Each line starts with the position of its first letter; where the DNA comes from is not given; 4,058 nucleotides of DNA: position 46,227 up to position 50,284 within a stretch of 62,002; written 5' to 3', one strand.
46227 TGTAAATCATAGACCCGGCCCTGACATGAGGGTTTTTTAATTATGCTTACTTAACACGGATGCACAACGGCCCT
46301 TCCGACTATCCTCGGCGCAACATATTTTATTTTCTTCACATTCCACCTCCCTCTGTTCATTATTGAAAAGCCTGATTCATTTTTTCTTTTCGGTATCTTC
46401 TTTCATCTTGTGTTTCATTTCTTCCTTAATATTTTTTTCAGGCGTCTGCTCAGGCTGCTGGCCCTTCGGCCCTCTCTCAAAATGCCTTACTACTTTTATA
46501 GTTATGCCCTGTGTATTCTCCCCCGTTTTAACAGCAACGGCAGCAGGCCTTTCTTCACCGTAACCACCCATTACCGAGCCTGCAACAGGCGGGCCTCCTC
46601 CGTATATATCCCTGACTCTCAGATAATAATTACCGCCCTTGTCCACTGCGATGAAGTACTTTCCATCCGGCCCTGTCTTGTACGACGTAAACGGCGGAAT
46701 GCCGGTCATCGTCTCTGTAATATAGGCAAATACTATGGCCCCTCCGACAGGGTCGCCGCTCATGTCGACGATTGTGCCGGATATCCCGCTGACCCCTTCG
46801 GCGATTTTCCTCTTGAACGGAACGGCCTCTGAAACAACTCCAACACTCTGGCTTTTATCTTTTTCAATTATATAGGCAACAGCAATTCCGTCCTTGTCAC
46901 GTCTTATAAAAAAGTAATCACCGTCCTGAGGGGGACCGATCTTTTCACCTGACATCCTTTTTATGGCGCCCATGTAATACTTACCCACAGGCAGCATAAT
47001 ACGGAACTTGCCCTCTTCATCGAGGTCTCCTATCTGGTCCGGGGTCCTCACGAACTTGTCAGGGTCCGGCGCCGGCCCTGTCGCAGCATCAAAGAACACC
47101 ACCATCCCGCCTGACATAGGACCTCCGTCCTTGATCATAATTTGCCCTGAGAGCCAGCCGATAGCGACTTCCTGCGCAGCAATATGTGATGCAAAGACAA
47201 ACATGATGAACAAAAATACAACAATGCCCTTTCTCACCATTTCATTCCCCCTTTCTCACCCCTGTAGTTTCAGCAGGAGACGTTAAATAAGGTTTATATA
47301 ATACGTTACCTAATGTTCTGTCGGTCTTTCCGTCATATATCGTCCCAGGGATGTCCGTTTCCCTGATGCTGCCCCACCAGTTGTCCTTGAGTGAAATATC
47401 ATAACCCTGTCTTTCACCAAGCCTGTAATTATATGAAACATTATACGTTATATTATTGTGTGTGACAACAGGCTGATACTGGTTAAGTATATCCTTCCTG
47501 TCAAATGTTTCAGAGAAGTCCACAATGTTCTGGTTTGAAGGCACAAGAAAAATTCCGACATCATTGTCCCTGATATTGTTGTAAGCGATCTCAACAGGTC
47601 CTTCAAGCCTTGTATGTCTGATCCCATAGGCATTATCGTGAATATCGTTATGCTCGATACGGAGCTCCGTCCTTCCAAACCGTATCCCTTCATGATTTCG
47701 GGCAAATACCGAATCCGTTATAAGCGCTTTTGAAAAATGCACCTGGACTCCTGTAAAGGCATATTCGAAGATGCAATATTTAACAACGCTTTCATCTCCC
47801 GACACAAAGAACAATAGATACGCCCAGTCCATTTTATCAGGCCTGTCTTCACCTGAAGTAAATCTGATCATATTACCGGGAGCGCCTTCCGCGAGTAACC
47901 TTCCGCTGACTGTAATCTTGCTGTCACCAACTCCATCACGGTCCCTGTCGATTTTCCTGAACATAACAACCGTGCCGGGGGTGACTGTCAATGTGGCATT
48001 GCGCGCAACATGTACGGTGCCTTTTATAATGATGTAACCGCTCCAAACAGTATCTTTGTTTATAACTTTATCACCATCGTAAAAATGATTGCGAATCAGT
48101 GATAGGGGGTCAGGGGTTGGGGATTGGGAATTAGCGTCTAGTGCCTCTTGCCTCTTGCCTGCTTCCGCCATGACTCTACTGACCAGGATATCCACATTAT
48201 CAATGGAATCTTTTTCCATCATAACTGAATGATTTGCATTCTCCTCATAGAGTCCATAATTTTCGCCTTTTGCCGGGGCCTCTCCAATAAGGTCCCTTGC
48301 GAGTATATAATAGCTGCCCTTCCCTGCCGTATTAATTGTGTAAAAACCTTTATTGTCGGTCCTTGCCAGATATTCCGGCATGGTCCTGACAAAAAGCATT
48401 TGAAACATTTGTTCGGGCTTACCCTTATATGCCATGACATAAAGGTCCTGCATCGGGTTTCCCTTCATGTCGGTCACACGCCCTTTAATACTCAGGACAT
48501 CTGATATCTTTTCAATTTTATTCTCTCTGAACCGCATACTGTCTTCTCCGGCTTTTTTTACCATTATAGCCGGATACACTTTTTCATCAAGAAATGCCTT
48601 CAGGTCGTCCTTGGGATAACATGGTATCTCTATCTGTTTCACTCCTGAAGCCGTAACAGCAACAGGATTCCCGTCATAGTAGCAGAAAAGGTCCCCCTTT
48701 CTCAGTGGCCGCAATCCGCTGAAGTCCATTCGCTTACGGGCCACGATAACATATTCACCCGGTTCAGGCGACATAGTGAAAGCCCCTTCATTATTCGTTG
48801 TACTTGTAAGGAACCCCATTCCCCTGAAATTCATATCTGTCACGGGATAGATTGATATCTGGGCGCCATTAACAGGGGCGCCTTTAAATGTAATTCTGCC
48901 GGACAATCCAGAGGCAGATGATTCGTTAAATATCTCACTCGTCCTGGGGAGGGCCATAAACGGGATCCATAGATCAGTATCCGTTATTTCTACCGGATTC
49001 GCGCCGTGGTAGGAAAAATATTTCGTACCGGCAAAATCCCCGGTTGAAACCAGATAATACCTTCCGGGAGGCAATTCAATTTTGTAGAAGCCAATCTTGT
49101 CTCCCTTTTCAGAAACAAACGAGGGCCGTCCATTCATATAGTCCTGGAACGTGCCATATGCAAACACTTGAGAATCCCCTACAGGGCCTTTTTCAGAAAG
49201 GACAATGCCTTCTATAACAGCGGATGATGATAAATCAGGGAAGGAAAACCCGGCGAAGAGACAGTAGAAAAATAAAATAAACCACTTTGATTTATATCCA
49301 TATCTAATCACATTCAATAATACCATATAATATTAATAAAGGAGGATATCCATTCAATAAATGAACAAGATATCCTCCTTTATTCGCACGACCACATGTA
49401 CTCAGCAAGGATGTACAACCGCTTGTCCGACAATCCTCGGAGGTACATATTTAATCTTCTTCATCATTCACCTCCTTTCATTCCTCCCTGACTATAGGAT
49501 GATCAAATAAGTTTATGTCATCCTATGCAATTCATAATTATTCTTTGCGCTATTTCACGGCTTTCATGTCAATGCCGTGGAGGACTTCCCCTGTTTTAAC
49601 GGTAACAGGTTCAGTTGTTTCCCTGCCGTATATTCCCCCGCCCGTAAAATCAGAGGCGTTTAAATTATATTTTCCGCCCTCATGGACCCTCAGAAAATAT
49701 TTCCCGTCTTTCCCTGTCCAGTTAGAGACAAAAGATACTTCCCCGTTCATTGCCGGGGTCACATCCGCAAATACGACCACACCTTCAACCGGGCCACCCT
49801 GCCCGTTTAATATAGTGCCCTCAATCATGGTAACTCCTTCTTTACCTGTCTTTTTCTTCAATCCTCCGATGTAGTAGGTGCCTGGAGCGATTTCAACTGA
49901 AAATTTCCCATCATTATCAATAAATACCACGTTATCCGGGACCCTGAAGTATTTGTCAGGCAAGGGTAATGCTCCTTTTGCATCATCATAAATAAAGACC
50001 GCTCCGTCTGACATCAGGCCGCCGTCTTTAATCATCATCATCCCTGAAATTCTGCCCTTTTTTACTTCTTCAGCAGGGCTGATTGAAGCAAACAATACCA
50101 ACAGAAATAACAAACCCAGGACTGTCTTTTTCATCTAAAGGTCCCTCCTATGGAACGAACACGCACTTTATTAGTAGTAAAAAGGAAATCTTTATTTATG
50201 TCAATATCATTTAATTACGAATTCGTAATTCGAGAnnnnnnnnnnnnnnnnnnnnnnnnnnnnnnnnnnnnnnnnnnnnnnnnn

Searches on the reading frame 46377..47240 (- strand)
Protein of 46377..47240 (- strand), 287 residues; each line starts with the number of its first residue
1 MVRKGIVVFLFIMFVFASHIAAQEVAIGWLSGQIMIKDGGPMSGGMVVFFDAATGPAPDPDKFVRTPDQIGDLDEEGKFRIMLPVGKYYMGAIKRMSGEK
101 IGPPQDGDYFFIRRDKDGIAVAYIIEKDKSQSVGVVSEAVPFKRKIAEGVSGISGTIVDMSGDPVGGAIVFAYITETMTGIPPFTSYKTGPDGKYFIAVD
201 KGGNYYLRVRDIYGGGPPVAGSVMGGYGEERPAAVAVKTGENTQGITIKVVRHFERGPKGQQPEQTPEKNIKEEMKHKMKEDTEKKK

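Call 37: search_protein_families(library=pfam, proteins=[window:46377-47240:-], max_evalue=0.001)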
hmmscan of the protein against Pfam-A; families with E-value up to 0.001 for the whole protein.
window:46377-47240:- (287 aa): 1 family
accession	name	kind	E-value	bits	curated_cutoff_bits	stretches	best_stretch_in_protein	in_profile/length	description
PF13620.12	CarboxypepD_reg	-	1.4e-08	35.3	32.3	1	153-210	2-55/82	Carboxypeptidase regulatory-like domain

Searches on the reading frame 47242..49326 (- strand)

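Call 37: search_protein_families(library=pfam, proteins=[window:47242-49326:-], max_evalue=0.001)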
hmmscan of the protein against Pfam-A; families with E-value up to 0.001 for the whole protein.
window:47242-49326:- (694 aa): 4 families
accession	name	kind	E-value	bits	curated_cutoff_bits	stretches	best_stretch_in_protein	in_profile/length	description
PF13620.12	CarboxypepD_reg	-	3.1e-12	47.1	32.3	0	141-198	2-56/82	Carboxypeptidase regulatory-like domain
PF13229.12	Beta_helix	-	2e-08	34.5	25.9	1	507-629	4-137/158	Right handed beta helix region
PF10670.15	DUF4198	-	4.2e-07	30.7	34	0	141-197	149-206/209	Domain of unknown function (DUF4198)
PF05048.19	NosD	-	5.8e-07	29.6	23.6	1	482-611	24-149/212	Periplasmic copper-binding protein (NosD)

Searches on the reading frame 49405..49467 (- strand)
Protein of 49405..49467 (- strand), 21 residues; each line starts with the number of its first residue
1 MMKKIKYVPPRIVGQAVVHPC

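Call 36: search_protein_families(library=ncbifam, proteins=[window:49405-49467:-], max_evalue=10)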
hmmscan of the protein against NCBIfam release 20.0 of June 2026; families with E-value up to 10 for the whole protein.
seq(21 aa): 0 families

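Call 83: list_cluster_members(proteins=[window:49405-49464:-, window:49405-49467:-, window:46280-46360:-, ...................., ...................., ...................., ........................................, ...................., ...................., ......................])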
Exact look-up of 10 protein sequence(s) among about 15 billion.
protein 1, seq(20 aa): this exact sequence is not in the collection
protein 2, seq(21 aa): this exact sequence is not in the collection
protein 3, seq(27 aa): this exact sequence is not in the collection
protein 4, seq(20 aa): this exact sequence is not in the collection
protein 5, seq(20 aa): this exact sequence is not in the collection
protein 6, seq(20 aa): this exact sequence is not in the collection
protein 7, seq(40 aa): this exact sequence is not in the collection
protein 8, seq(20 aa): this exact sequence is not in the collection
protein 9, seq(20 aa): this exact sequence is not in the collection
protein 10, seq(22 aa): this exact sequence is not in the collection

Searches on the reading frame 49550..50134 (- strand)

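Call 37: search_protein_families(library=pfam, proteins=[window:49550-50134:-], max_evalue=0.001)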
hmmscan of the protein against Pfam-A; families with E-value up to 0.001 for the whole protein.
window:49550-50134:- (194 aa): 1 family
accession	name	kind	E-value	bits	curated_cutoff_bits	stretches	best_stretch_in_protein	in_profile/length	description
PF13620.12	CarboxypepD_reg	-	2.8e-06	28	32.3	1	104-162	2-56/82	Carboxypeptidase regulatory-like domain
